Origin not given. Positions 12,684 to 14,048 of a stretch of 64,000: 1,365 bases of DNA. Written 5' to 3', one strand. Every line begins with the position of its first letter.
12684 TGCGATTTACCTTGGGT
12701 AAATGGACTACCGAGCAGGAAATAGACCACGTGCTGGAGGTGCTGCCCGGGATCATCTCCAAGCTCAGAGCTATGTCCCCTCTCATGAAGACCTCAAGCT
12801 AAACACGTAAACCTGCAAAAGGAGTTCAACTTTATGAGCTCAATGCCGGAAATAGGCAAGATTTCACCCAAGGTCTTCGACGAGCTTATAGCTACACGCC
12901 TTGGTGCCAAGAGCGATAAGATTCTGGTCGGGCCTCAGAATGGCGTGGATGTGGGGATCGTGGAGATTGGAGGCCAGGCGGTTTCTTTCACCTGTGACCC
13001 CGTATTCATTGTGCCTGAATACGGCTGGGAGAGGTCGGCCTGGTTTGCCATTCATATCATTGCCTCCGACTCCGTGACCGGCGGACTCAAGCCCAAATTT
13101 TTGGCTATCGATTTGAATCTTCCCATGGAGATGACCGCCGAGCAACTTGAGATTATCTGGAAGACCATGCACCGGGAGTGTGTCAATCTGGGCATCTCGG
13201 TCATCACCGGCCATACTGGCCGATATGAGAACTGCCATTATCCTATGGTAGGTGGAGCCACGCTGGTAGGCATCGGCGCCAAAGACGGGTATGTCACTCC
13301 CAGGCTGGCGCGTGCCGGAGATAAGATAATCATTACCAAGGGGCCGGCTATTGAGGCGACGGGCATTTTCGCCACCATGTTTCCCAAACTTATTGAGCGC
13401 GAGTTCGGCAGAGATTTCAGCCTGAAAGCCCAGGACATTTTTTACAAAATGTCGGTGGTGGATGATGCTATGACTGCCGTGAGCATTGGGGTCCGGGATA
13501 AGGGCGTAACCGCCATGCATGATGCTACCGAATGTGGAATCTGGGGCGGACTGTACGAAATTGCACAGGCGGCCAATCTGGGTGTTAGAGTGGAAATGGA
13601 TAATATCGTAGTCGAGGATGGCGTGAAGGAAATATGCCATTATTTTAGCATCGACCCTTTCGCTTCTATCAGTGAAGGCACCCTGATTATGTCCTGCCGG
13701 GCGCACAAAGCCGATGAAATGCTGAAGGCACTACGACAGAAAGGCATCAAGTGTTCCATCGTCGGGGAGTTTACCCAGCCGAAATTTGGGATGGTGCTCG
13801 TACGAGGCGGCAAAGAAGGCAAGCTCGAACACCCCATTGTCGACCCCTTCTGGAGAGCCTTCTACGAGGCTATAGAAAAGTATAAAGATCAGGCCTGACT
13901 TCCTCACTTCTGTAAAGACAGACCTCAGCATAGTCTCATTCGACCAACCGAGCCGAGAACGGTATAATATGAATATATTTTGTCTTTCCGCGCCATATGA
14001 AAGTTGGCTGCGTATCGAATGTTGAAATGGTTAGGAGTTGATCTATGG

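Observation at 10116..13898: Tight four-gene operon: Zn-ribbon ThrC-like PLP enzyme, stand-alone NIL domain, cysteine desulfurase and a PurM-like protein, possibly a persulfide-dependent sulfur-incorporation pathway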

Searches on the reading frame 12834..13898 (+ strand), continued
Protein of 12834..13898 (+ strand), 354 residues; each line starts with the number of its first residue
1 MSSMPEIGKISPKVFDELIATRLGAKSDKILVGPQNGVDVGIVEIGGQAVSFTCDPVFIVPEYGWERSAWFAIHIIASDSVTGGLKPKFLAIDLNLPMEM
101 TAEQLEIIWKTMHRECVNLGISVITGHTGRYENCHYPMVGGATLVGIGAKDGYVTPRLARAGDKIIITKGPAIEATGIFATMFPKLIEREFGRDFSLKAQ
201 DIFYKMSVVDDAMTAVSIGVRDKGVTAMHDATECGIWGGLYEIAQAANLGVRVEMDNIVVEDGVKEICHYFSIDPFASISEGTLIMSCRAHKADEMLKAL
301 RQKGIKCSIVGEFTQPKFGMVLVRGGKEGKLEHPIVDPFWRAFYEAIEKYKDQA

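Call 86: search_protein_families(library=ncbifam, proteins=[L024:11189-12214:+, L074:5460-6518:+, L074:4393-5463:+, P0122, P0151], max_evalue=1e-8)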
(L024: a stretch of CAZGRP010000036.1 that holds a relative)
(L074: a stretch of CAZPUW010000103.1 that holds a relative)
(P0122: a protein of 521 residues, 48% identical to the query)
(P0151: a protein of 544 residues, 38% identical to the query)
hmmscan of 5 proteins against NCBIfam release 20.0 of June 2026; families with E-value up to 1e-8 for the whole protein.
L024:11189-12214:+ (341 aa): 11 families
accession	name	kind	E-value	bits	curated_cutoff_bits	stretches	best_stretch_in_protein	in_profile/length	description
TIGR01379.1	thiL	equivalog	1.5e-94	316.6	184.15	1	9-336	1-320/320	thiamine-phosphate kinase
NF004351.0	PRK05731.1-4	equivalog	3.7e-79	266.1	324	1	3-336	9-319/321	thiamine-phosphate kinase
NF004350.0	PRK05731.1-1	equivalog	2.8e-66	223.6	441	1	8-337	3-323/325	thiamine-phosphate kinase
NF004353.0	PRK05731.2-2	equivalog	1.6e-55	188.4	301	1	32-338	18-304/311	thiamine-phosphate kinase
NF004354.0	PRK05731.2-3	equivalog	8.1e-40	136.9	204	1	31-312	15-262/273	thiamine-phosphate kinase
TIGR00476.1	selD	equivalog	6e-28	98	125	1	23-259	35-261/311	selenide, water dikinase SelD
TIGR03267.1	methan_mark_2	hypoth_equivalog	1.1e-17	64.1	365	1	25-310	36-296/323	methanogenesis marker 2 protein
NF002098.0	PRK00943.1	equivalog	6e-17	61.6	299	1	32-257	48-263/347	selenide, water dikinase SelD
TIGR04049.1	AIR_rel_sll0787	hypoth_equivalog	9.5e-17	61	321.3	1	25-312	35-293/318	sll0787 family AIR synthase-like protein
TIGR02124.1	hypE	equivalog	1.2e-14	54.1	251.6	1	17-313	17-304/332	hydrogenase expression/formation protein HypE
NF010705.0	PRK14105.1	equivalog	4e-10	39.1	291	1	28-182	42-188/345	selenide, water dikinase SelD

L074:5460-6518:+ (352 aa): 11 families
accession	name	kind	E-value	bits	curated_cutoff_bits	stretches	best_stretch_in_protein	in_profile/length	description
TIGR01379.1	thiL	equivalog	6e-83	278.5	184.15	1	14-350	1-320/320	thiamine-phosphate kinase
NF004351.0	PRK05731.1-4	equivalog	7.8e-61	205.9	324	1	6-351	7-320/321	thiamine-phosphate kinase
NF004350.0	PRK05731.1-1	equivalog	6.5e-60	202.7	441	1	13-351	3-323/325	thiamine-phosphate kinase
NF004353.0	PRK05731.2-2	equivalog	2e-44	152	301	1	38-351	18-303/311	thiamine-phosphate kinase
NF004354.0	PRK05731.2-3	equivalog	2e-39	135.6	204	1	38-256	16-216/273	thiamine-phosphate kinase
TIGR00476.1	selD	equivalog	3.3e-23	82.4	125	1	33-267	39-260/311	selenide, water dikinase SelD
TIGR03267.1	methan_mark_2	hypoth_equivalog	1.4e-17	63.8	365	1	30-264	35-252/323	methanogenesis marker 2 protein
TIGR04049.1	AIR_rel_sll0787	hypoth_equivalog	9.9e-14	51.1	321.3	1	37-264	41-247/318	sll0787 family AIR synthase-like protein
NF002098.0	PRK00943.1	equivalog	2.5e-13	49.7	299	1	29-264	37-261/347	selenide, water dikinase SelD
TIGR02124.1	hypE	equivalog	1.7e-11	43.7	251.6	1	32-190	26-181/332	hydrogenase expression/formation protein HypE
NF010705.0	PRK14105.1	equivalog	1.4e-09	37.3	291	1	22-183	30-182/345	selenide, water dikinase SelD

L074:4393-5463:+ (356 aa): 7 families
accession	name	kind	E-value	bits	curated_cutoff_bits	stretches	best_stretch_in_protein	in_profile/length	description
TIGR02124.1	hypE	equivalog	1.7e-23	83.2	251.6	1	55-331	45-312/332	hydrogenase expression/formation protein HypE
TIGR01379.1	thiL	equivalog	1.1e-21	77.1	184.15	1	70-337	56-311/320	thiamine-phosphate kinase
NF004353.0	PRK05731.2-2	equivalog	6.2e-13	48.5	301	1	42-337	19-294/311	thiamine-phosphate kinase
TIGR00476.1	selD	equivalog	2.9e-11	43.1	125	1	13-275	14-262/311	selenide, water dikinase SelD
NF004351.0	PRK05731.1-4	equivalog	8.5e-11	41.5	324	1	31-283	29-266/321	thiamine-phosphate kinase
NF010705.0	PRK14105.1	equivalog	1.1e-10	41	291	1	102-330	106-337/345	selenide, water dikinase SelD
TIGR04049.1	AIR_rel_sll0787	hypoth_equivalog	6.2e-10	38.6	321.3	1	74-323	75-294/318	sll0787 family AIR synthase-like protein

P0122 (521 aa): 5 families
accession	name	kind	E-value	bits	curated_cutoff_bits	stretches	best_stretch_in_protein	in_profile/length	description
NF006346.0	PRK08573.1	equivalog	3.1e-30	105.3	528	1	345-514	272-447/450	bifunctional hydroxymethylpyrimidine kinase/phosphomethylpyrimidine kinase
TIGR02124.1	hypE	equivalog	3.8e-21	75.4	251.6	1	39-310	35-305/332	hydrogenase expression/formation protein HypE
TIGR01379.1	thiL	equivalog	1.2e-16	60.7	184.15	1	66-313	58-302/320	thiamine-phosphate kinase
NF004353.0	PRK05731.2-2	equivalog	7.4e-12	45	301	1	65-316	51-288/311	thiamine-phosphate kinase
TIGR00476.1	selD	equivalog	9.4e-10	38.2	125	1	77-258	85-259/311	selenide, water dikinase SelD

P0151 (544 aa): 12 families
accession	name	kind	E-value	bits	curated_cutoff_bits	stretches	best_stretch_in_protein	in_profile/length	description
NF006346.0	PRK08573.1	equivalog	9.4e-35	120.2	528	1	9-188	272-448/450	bifunctional hydroxymethylpyrimidine kinase/phosphomethylpyrimidine kinase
TIGR02124.1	hypE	equivalog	8.9e-31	107.1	251.6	1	262-520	63-316/332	hydrogenase expression/formation protein HypE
TIGR01379.1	thiL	equivalog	1e-27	97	184.15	1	230-519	22-307/320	thiamine-phosphate kinase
TIGR00476.1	selD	equivalog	2.3e-24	86.2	125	1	217-458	30-259/311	selenide, water dikinase SelD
NF010705.0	PRK14105.1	equivalog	2.9e-19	69.1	291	1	264-509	77-330/345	selenide, water dikinase SelD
NF004351.0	PRK05731.1-4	equivalog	5.9e-17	61.7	324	1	230-474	36-271/321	thiamine-phosphate kinase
NF004353.0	PRK05731.2-2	equivalog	8.3e-16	58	301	1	230-509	17-281/311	thiamine-phosphate kinase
NF002098.0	PRK00943.1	equivalog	6.3e-15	54.9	299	1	222-450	39-255/347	selenide, water dikinase SelD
TIGR03267.1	methan_mark_2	hypoth_equivalog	2.5e-14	53.1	365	1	232-511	44-301/323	methanogenesis marker 2 protein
TIGR01736.1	FGAM_synth_II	equivalog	2e-13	49.5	525.75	1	230-449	416-640/718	phosphoribosylformylglycinamidine synthase subunit PurL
TIGR04049.1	AIR_rel_sll0787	hypoth_equivalog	3.6e-12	46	321.3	1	264-510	75-295/318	sll0787 family AIR synthase-like protein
NF002290.1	PRK01213.1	equivalog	3.4e-11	42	648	1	231-505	422-689/723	phosphoribosylformylglycinamidine synthase subunit PurL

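Call 94: search_solved_structures(query=window:12834-13898:+, max_evalue=0.001, show_alignments=4)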
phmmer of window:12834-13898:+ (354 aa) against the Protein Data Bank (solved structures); distinct sequences matched with E-value up to 0.001: 7.
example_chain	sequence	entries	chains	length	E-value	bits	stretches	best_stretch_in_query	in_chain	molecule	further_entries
2z1e_A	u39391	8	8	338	5.8e-14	54.9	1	41-339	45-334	Hydrogenase expression/formation protein HypE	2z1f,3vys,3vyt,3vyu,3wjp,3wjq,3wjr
2i6r_A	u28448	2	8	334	5.5e-11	45.1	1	46-338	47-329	HypE protein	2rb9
3vti_C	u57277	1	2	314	2.5e-10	42.9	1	71-328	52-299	Hydrogenase maturation factor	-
3u0o_A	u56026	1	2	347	5.3e-07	32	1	9-268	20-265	Selenide, water dikinase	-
2z1t_A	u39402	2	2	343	3.1e-06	29.4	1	50-302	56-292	Hydrogenase expression/formation protein HypE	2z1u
1vqv_A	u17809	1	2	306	0.00028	23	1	57-169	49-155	thiamine monophosphate kinase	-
3c9r_A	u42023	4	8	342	0.00035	22.7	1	57-169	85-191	Thiamine monophosphate kinase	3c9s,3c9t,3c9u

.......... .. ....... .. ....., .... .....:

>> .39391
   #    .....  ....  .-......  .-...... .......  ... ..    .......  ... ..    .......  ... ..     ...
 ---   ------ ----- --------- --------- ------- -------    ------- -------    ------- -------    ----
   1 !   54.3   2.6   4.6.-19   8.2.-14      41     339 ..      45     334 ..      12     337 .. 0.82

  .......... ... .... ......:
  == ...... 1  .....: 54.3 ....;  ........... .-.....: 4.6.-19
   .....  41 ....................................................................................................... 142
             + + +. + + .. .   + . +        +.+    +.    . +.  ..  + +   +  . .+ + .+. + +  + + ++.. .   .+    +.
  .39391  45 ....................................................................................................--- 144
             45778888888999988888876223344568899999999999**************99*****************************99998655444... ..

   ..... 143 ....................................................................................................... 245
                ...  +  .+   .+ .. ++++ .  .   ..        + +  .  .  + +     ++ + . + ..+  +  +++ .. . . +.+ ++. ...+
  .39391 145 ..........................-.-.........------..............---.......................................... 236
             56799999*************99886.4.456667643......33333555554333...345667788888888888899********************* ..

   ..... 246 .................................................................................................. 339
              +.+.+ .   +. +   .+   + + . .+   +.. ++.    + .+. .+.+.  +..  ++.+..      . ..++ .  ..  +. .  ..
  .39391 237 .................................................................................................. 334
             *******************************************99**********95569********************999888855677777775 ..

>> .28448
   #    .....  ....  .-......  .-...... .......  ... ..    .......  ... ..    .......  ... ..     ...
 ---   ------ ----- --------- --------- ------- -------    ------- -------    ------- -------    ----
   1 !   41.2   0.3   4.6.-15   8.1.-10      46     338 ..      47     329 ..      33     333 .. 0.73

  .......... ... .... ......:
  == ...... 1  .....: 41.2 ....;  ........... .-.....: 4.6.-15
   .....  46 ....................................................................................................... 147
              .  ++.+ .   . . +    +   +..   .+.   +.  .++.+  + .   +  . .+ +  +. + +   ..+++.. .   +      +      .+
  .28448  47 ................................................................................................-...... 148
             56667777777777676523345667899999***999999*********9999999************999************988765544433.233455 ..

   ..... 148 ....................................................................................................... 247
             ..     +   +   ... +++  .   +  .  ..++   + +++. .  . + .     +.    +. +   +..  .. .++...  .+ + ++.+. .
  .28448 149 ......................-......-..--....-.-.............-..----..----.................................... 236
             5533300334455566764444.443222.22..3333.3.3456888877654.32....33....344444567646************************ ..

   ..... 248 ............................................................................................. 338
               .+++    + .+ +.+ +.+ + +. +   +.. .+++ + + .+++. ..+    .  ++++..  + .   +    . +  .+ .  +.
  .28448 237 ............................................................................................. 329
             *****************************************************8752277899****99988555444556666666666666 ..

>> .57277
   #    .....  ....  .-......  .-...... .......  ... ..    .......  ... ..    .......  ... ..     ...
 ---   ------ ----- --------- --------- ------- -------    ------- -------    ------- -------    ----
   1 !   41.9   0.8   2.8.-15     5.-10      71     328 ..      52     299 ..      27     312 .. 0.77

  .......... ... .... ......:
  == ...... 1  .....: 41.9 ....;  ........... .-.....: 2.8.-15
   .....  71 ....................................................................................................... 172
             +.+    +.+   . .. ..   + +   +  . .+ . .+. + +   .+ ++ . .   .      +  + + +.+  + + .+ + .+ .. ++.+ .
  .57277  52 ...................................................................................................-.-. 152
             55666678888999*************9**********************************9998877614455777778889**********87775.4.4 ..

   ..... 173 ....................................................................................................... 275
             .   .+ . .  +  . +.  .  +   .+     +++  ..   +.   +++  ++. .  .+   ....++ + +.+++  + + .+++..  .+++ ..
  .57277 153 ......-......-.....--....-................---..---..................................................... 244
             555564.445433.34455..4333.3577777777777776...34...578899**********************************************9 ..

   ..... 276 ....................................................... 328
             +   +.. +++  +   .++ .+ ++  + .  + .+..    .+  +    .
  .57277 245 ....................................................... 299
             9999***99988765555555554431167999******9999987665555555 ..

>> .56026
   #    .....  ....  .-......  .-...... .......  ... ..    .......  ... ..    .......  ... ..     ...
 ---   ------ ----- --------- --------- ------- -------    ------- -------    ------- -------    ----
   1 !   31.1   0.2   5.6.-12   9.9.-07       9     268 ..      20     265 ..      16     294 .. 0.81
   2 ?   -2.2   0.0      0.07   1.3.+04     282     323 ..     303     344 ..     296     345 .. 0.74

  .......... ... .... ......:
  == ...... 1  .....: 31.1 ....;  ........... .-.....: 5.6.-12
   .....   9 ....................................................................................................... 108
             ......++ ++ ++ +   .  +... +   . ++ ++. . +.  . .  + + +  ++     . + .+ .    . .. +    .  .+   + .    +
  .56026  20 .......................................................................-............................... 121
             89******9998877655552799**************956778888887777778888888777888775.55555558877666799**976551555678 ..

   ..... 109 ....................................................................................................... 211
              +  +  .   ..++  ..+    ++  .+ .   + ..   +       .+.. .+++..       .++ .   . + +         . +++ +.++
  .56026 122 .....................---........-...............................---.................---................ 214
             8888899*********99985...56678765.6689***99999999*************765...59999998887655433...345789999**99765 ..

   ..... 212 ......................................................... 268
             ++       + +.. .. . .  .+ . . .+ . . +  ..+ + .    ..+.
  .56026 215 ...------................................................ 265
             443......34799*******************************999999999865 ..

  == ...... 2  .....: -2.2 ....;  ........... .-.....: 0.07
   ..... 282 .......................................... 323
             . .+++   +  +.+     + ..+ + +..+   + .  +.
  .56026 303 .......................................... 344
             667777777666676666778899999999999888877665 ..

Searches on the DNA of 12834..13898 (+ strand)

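Call 74: search_rna_families(sources=[L011, L022, L030, L031, L040, L047, L073, L075, L025, L050, L046, L067, L072, L037, L027, L029, L028, L018, L010, L005], threshold=gathering)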
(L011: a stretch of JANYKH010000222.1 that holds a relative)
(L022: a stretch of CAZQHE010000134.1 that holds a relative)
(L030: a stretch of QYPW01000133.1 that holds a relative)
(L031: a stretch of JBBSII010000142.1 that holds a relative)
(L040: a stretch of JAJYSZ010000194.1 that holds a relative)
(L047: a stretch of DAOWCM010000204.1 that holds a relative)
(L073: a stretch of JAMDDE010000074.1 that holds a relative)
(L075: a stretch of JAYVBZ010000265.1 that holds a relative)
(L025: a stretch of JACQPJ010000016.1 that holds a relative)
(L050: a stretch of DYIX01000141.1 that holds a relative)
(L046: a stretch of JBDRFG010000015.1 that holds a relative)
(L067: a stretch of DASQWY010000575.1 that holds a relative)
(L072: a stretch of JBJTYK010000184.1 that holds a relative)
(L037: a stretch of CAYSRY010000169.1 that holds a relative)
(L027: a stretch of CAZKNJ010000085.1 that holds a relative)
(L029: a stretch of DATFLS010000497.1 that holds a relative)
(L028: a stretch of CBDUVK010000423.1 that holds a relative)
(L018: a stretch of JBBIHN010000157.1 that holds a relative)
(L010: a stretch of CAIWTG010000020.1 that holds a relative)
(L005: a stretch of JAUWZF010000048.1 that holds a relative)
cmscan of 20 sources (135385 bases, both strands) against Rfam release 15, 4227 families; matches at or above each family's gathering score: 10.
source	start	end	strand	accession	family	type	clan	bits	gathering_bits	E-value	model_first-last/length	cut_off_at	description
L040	1150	1253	+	RF00059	TPP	Cis-reg; riboswitch;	-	76.4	54.3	5.7e-13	1-105/105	no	TPP riboswitch aptamer (THI element)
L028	1185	1281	+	RF00059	TPP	Cis-reg; riboswitch;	-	73.8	54.3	2.5e-12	1-105/105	no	TPP riboswitch aptamer (THI element)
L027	2378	2491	+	RF00059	TPP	Cis-reg; riboswitch;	-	72.5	54.3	5.2e-12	1-105/105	no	TPP riboswitch aptamer (THI element)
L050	9132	9229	+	RF00059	TPP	Cis-reg; riboswitch;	-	71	54.3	1.2e-11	1-105/105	no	TPP riboswitch aptamer (THI element)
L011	3011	3114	+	RF00059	TPP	Cis-reg; riboswitch;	-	69.8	54.3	2.3e-11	1-105/105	no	TPP riboswitch aptamer (THI element)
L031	34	142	+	RF00059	TPP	Cis-reg; riboswitch;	-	68.3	54.3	5.7e-11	1-105/105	no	TPP riboswitch aptamer (THI element)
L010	1313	1423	+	RF00059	TPP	Cis-reg; riboswitch;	-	64.5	54.3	4.9e-10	1-105/105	no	TPP riboswitch aptamer (THI element)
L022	370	498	+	RF00059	TPP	Cis-reg; riboswitch;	-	61.3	54.3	3e-09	1-105/105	no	TPP riboswitch aptamer (THI element)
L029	3532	3632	+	RF00059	TPP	Cis-reg; riboswitch;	-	58.9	54.3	1.1e-08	1-105/105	no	TPP riboswitch aptamer (THI element)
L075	42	154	+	RF00059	TPP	Cis-reg; riboswitch;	-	55.4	54.3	8.1e-08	1-105/105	no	TPP riboswitch aptamer (THI element)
